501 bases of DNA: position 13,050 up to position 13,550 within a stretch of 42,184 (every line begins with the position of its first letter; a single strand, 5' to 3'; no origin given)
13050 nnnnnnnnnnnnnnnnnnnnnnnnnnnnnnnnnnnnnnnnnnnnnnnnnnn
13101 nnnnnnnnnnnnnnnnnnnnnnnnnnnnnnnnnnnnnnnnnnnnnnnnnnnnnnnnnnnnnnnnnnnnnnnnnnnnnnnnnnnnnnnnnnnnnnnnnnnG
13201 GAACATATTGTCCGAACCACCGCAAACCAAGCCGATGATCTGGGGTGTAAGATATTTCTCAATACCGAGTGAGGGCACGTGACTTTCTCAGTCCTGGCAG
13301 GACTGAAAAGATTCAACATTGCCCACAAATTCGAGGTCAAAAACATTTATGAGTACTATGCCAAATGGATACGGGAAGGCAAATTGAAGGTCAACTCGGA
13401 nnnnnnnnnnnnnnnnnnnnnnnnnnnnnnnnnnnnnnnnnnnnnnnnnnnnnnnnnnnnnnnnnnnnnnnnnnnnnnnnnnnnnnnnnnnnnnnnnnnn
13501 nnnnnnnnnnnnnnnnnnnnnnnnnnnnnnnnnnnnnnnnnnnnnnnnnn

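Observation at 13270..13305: In-frame UGA (selenocysteine) joins two ORFs into one DsrK/HdrD-like CCG protein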

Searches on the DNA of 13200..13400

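Call 9: search_rna_families(source=window, start=13200, end=13400, threshold=evalue, max_evalue=10, show_alignments=3)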
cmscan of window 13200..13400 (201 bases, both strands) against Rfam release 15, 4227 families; matches with E-value up to 10: 5.
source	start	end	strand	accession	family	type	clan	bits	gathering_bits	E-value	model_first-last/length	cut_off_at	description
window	13271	13322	-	RF00657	mir-184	Gene; miRNA;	-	15.1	54.1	0.65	1-86/86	no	mir-184 microRNA precursor family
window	13283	13309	+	RF01365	CRISPR-DR52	Gene; CRISPR;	-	14.2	50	4.2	1-37/37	no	CRISPR RNA direct repeat element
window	13267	13330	-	RF03255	mir-2188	Gene; miRNA;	-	13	60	6.2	1-78/78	no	mir-2188 microRNA precursor family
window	13271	13326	-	RF00054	SNORD25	Gene; snRNA; snoRNA; CD-box;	CL00049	12.7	39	5.4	1-87/87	no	Small nucleolar RNA SNORD25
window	13228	13331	+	RF01514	Afu_513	Gene; snRNA; snoRNA; CD-box;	-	11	48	2.6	1-103/103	no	A. fumigatus snoRNA Afu_513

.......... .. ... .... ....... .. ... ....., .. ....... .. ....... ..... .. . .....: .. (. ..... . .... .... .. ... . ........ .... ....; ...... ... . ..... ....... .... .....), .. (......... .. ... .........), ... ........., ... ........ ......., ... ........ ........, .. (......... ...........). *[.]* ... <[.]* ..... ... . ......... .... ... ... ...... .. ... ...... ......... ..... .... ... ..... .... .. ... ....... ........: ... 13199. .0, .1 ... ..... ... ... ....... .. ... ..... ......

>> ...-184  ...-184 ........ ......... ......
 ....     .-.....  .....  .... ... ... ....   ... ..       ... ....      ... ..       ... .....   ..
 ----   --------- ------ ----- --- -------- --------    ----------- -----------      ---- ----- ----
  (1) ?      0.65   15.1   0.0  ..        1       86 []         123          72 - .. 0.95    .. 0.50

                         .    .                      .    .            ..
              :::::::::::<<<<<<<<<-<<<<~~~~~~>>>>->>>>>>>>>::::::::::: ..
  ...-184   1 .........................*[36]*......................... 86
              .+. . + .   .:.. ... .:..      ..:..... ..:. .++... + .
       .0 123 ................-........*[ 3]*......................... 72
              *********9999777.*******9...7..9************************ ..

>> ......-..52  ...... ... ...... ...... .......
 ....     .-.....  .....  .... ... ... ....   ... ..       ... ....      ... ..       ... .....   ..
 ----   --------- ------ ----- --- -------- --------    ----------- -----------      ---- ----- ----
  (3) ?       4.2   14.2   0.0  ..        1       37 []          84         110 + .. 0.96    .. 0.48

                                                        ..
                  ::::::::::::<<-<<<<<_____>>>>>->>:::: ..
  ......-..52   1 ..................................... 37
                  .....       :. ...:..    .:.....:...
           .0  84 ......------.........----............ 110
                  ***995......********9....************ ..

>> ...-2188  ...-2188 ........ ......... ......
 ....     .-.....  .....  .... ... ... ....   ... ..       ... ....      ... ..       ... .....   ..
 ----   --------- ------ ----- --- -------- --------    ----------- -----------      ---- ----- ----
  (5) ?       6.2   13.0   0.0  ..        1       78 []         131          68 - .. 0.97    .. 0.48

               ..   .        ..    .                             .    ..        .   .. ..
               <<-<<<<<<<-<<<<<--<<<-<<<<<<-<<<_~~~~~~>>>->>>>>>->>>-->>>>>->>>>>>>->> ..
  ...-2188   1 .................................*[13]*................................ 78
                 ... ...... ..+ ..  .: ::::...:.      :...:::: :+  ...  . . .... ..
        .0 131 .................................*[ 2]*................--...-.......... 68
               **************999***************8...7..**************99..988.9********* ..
